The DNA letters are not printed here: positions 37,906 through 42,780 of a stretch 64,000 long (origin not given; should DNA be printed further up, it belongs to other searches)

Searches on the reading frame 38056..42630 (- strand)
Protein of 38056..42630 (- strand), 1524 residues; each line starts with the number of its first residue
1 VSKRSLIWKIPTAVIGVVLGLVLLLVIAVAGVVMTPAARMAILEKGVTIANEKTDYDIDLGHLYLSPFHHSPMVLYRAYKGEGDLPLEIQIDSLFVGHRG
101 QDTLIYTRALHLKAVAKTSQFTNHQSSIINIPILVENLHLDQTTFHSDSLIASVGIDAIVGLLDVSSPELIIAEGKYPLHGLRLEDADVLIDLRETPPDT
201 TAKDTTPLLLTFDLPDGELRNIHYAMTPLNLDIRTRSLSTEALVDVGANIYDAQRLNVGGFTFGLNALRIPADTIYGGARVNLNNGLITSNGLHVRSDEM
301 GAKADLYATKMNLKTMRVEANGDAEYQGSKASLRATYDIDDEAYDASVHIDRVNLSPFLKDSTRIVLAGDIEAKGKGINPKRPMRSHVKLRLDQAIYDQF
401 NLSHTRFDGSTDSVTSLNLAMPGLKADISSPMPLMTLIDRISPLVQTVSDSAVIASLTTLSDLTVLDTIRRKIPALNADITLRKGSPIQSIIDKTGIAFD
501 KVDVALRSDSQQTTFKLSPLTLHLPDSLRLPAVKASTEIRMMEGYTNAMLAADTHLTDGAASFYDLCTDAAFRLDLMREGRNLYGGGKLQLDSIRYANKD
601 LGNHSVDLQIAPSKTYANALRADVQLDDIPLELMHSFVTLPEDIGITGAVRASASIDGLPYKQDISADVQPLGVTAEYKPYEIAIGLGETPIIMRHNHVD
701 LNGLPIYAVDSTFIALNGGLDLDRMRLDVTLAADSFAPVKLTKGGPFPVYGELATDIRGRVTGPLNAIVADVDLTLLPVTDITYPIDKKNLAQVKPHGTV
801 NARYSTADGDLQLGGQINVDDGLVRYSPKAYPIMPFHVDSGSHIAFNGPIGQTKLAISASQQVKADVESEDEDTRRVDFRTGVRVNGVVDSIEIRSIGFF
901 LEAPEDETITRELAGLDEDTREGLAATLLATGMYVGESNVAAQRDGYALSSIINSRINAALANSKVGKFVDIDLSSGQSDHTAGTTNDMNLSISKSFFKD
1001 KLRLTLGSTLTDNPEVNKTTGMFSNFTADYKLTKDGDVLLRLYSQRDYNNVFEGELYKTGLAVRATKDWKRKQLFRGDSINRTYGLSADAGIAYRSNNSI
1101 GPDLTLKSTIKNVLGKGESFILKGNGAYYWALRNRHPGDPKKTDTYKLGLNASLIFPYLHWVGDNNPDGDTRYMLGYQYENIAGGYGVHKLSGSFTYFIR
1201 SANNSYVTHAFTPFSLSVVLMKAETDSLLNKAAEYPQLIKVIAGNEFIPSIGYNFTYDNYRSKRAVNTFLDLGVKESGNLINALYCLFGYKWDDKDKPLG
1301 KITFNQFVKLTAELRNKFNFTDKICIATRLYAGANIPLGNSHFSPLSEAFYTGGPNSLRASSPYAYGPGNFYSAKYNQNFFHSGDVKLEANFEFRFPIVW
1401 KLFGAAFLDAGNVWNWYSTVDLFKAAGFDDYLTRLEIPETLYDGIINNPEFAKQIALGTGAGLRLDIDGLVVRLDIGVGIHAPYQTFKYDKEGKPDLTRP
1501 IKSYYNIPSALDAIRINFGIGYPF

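Call 14: search_protein_families(library=pfam, proteins=[window:38056-42630:-], max_evalue=0.01)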
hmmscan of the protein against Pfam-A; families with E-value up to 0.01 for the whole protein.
window:38056-42630:- (1524 aa): 0 families

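Call 109: search_protein_families(library=ncbifam, proteins=[window:38056-42630:-], max_evalue=0.001)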
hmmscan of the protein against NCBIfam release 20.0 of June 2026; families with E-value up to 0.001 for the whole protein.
window:38056-42630:- (1524 aa): 1 family
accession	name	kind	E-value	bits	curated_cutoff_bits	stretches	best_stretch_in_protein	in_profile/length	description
NF052279.1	lipo_TamL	exception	7.4e-90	302.4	400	1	1081-1524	333-747/747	translocation and assembly module lipoprotein TamL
